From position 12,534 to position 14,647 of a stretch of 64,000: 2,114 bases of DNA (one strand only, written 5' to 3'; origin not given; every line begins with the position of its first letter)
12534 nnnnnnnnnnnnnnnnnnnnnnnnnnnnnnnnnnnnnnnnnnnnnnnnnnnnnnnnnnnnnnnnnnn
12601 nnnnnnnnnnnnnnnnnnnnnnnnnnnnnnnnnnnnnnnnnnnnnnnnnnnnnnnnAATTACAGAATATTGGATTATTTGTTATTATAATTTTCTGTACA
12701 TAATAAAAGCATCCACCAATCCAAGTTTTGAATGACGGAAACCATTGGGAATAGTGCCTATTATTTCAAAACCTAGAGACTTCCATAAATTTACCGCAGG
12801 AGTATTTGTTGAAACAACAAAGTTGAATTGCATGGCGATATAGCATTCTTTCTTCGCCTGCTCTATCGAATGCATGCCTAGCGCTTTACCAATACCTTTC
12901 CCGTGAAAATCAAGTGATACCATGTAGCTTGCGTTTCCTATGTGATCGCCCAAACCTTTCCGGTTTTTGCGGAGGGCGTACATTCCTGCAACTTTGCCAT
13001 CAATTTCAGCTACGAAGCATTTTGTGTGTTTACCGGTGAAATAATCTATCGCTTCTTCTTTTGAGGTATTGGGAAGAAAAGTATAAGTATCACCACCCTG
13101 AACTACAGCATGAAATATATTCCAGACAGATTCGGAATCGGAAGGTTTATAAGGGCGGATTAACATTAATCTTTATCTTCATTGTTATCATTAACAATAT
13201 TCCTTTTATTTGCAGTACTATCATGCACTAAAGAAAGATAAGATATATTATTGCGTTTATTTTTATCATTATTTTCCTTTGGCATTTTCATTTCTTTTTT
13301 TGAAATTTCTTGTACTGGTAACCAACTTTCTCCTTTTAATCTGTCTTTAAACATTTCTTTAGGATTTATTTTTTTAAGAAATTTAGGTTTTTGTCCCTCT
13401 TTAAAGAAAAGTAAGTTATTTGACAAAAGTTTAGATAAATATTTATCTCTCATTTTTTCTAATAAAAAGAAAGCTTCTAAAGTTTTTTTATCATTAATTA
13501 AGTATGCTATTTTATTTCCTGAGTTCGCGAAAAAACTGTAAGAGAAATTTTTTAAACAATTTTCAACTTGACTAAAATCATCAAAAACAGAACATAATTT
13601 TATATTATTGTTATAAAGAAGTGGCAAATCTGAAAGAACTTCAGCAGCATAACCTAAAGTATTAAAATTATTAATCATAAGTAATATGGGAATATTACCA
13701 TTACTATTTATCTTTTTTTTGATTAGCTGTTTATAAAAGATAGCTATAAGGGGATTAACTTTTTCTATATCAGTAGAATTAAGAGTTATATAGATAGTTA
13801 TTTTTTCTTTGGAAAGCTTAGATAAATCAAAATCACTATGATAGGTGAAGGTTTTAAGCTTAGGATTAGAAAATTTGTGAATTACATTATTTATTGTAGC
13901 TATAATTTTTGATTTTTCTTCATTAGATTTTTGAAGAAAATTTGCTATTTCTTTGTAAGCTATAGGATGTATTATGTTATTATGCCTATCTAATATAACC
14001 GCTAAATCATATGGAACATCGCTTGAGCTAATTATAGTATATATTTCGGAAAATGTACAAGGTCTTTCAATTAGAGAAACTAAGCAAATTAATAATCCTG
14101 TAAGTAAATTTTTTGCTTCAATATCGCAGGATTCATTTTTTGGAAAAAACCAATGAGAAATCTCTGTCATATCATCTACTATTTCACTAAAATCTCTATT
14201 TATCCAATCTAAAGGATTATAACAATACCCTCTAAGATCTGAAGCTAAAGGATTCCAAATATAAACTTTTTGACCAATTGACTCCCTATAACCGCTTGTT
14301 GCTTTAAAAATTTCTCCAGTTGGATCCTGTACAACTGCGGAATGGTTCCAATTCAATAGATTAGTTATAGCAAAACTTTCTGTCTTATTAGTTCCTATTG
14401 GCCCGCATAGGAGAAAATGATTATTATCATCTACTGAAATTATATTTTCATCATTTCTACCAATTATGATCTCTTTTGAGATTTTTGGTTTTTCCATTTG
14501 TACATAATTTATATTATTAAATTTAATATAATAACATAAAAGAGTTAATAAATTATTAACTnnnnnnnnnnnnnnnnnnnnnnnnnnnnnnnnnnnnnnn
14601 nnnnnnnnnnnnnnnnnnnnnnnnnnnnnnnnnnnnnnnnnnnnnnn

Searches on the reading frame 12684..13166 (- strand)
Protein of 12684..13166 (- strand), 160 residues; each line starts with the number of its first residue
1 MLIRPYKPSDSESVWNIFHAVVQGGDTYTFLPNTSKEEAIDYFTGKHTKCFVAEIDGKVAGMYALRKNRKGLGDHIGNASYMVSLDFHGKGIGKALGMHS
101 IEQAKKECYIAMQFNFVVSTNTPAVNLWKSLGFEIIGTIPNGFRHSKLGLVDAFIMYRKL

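Call 58: search_protein_families(library=pfam, proteins=[window:12684-13166:-])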
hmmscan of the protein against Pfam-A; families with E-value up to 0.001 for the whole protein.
window:12684-13166:- (160 aa): 5 families
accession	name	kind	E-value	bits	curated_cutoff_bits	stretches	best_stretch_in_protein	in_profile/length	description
PF00583.31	Acetyltransf_1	-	2.2e-14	54.2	20.7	1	37-133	22-116/116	Acetyltransferase (GNAT) family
PF13673.13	Acetyltransf_10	-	2.8e-11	43.9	23.6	1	28-137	11-111/128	Acetyltransferase (GNAT) domain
PF13508.13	Acetyltransf_7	-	8.3e-11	42.6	27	1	47-134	2-83/84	Acetyltransferase (GNAT) domain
PF13420.13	Acetyltransf_4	-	0.00018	22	24.3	1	50-138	51-139/155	Acetyltransferase (GNAT) domain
PF13302.13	Acetyltransf_3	-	0.00066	20.8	25.4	1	2-134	3-138/138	Acetyltransferase (GNAT) domain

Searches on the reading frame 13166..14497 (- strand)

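Call 58: search_protein_families(library=pfam, proteins=[window:13166-14497:-])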
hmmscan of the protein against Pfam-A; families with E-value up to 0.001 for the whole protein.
window:13166-14497:- (443 aa): 1 family
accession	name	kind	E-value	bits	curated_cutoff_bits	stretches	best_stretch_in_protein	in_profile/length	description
PF02534.20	T4SS-DNA_transf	-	7.3e-52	177.2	20.1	1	24-339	43-374/468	Type IV secretory system Conjugative DNA transfer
